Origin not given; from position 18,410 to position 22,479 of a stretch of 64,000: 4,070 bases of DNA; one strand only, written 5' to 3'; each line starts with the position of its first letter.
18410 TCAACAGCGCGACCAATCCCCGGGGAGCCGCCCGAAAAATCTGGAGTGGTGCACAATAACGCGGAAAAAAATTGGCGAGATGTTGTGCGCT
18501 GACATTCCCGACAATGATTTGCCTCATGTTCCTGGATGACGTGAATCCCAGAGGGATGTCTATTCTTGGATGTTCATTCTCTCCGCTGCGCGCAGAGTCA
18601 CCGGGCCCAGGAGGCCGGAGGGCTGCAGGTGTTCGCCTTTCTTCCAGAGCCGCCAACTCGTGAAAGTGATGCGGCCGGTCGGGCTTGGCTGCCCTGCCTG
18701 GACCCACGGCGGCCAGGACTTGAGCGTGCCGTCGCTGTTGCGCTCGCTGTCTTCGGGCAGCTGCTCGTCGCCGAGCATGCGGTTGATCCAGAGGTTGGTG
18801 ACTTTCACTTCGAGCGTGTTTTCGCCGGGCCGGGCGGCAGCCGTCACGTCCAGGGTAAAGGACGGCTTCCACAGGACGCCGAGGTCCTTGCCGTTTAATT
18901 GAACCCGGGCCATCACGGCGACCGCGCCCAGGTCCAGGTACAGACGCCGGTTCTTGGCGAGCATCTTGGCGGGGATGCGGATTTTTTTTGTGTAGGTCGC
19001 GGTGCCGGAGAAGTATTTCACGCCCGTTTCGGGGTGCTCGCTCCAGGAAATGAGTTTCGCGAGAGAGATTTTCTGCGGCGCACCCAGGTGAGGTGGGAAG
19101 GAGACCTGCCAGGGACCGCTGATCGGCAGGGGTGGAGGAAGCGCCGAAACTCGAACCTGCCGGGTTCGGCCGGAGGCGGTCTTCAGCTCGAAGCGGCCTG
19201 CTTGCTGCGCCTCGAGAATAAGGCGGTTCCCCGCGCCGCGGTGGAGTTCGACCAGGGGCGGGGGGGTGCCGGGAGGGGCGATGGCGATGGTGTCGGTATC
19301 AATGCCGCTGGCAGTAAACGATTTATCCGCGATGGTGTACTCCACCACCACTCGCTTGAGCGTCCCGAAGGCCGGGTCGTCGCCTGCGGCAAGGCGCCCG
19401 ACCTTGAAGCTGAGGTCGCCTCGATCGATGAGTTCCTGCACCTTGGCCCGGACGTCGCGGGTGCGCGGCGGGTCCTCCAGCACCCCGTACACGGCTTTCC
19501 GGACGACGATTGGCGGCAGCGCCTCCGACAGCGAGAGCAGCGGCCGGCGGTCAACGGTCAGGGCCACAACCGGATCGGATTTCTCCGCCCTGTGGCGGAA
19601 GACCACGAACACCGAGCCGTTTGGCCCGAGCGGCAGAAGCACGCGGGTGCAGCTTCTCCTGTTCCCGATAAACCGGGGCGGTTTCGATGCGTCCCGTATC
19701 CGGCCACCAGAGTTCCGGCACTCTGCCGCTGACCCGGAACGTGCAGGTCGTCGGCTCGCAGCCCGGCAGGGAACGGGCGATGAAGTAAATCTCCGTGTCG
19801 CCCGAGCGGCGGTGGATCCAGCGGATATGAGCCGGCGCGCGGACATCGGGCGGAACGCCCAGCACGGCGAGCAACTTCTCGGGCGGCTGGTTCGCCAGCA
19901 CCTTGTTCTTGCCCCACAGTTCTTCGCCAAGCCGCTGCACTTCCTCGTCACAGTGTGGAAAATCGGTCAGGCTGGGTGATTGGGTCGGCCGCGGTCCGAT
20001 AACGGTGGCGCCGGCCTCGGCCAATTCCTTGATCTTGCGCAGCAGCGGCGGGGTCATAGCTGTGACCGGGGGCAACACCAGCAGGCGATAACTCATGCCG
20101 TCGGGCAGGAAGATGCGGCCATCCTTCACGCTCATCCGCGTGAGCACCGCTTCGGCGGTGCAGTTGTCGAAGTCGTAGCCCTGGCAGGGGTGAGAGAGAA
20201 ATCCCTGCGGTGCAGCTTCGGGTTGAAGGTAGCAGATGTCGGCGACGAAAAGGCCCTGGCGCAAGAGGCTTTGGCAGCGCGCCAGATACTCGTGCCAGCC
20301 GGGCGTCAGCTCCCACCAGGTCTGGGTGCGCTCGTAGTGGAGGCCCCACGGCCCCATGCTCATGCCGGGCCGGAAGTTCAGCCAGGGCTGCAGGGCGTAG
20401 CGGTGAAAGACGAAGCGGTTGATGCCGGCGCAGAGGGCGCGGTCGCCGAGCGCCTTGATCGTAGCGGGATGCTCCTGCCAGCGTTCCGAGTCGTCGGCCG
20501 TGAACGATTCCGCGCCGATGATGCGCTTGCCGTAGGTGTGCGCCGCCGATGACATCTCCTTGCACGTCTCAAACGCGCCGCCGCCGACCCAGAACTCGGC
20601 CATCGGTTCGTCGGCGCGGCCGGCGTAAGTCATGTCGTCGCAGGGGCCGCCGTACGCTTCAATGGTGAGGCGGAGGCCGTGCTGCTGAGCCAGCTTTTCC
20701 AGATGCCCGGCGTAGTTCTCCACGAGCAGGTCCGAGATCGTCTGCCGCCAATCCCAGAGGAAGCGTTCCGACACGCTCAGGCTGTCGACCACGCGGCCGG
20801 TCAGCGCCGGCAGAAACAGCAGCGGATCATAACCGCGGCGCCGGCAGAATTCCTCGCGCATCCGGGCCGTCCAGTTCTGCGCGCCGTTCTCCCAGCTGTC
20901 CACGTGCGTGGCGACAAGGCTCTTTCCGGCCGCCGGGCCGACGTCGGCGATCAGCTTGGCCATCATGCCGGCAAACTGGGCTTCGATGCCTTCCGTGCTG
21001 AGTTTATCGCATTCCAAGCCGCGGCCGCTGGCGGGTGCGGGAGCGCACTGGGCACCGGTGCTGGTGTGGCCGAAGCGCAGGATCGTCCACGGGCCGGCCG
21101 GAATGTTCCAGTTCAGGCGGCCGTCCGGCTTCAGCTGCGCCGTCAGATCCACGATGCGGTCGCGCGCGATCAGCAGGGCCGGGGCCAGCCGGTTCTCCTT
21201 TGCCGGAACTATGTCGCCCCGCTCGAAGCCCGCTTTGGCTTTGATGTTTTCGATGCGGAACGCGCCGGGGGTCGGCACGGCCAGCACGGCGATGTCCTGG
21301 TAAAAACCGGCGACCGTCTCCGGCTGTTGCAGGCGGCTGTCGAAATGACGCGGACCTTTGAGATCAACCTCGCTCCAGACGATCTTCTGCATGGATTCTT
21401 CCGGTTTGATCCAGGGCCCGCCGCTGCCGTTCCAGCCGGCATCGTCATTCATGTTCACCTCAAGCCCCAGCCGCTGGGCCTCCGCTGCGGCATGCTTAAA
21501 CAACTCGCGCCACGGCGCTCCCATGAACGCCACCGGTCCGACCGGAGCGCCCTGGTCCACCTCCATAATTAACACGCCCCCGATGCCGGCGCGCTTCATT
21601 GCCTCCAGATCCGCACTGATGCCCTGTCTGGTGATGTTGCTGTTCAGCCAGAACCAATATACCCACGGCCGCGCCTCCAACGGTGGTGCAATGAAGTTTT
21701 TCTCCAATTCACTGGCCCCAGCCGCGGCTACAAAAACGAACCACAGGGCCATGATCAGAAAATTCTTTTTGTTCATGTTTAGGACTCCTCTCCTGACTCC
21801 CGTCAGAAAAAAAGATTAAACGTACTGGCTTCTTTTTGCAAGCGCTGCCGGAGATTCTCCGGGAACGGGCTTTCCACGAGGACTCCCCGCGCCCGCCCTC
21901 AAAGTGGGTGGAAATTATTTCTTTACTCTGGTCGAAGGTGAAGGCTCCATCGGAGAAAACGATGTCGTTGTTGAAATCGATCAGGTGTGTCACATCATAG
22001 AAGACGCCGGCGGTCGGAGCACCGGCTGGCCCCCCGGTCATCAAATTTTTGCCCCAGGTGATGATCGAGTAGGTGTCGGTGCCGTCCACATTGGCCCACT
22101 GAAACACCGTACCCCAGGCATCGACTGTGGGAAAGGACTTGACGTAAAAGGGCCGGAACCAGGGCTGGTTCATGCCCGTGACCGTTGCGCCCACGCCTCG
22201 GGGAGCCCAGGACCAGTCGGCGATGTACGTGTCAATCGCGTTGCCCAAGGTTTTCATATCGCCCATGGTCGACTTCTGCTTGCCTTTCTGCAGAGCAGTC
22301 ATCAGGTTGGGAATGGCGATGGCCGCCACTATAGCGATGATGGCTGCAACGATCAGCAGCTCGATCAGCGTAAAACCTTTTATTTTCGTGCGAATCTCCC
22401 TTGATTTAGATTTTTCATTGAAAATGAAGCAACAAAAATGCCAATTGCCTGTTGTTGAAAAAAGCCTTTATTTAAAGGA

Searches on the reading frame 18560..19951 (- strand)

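Call 30: search_protein_families(library=pfam, proteins=[window:18560-19951:-], max_evalue=0.001)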
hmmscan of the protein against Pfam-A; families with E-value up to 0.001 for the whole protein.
window:18560-19951:- (463 aa): 2 families
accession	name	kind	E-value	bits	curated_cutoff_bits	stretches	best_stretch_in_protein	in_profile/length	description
PF22666.2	Glyco_hydro_2_N2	-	4.8e-06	27.2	27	1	317-390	49-123/167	Glycosyl hydrolase 2 galactose-binding domain-like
PF02837.24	Glyco_hydro_2_N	-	0.00025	21.4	28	1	311-395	60-144/169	Glycosyl hydrolases family 2, sugar binding domain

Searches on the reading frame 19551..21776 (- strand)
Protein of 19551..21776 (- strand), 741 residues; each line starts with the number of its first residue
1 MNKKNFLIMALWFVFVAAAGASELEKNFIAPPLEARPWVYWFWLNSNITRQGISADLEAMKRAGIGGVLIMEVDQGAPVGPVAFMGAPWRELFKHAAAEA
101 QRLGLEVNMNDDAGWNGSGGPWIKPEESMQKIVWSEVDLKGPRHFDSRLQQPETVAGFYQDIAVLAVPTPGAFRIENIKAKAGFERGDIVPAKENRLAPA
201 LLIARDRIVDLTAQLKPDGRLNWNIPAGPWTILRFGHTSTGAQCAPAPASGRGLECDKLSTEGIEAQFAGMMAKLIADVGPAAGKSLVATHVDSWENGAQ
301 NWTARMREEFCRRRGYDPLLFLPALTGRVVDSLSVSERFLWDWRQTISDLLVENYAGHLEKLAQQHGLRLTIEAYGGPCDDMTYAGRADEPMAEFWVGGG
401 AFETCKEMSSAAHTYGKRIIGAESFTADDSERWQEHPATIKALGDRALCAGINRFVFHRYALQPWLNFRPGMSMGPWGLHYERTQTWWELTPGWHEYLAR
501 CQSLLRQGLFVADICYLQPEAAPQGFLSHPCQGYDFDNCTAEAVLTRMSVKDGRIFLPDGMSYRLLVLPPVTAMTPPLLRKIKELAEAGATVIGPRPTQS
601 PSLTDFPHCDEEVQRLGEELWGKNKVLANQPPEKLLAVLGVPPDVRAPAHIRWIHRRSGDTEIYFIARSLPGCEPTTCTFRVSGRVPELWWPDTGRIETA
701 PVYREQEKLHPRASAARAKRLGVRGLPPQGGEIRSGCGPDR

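Call 30: search_protein_families(library=pfam, proteins=[window:19551-21776:-], max_evalue=0.001)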
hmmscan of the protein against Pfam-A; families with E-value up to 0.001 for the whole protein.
window:19551-21776:- (741 aa): 1 family
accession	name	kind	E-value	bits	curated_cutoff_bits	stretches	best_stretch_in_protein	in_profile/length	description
PF17132.9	Glyco_hydro_106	-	5e-195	650.6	29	2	173-700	184-739/743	alpha-L-rhamnosidase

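Call 61: list_cluster_members(proteins=[window:19551-21776:-, window:4997-5815:+, window:29837-30820:-, window:29505-30740:-, window:30817-32193:-, window:26220-28211:+, window:9490-11355:+, window:61564-62331:+, window:62264-63253:+, window:1919-3283:+])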
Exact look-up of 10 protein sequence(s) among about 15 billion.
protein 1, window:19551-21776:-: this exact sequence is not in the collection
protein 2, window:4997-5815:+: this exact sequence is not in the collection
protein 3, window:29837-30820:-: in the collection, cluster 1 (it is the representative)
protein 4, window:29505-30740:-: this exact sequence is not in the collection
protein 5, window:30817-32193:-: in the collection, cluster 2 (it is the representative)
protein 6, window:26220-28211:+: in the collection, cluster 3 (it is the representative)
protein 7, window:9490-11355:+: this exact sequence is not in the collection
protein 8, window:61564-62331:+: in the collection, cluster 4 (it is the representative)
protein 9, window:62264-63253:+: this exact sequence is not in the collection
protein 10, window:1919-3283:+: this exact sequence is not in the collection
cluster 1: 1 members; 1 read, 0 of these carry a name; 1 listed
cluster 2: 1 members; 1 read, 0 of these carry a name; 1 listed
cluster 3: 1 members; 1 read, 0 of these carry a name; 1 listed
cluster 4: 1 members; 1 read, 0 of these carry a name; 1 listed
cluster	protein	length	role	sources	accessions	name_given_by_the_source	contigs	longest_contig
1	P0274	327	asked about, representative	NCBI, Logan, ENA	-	-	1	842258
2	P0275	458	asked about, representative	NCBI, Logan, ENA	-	-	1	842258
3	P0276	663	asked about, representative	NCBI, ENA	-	-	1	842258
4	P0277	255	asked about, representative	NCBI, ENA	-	-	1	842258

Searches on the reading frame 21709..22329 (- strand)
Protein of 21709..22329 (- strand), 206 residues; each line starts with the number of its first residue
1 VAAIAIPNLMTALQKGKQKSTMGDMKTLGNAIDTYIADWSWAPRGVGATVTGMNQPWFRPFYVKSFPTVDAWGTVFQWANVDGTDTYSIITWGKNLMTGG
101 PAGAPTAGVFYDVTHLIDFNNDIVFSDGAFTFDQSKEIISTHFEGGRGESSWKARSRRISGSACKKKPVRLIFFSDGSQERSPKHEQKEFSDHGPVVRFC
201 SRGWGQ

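Call 30: search_protein_families(library=pfam, proteins=[window:21709-22329:-], max_evalue=0.001)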
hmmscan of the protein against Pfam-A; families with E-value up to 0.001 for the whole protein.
window:21709-22329:- (206 aa): 1 family
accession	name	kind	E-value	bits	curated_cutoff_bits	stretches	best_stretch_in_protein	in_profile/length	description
PF08334.16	T2SSG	-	4e-06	27.3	21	1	8-101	1-99/108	Type II secretion system (T2SS), protein G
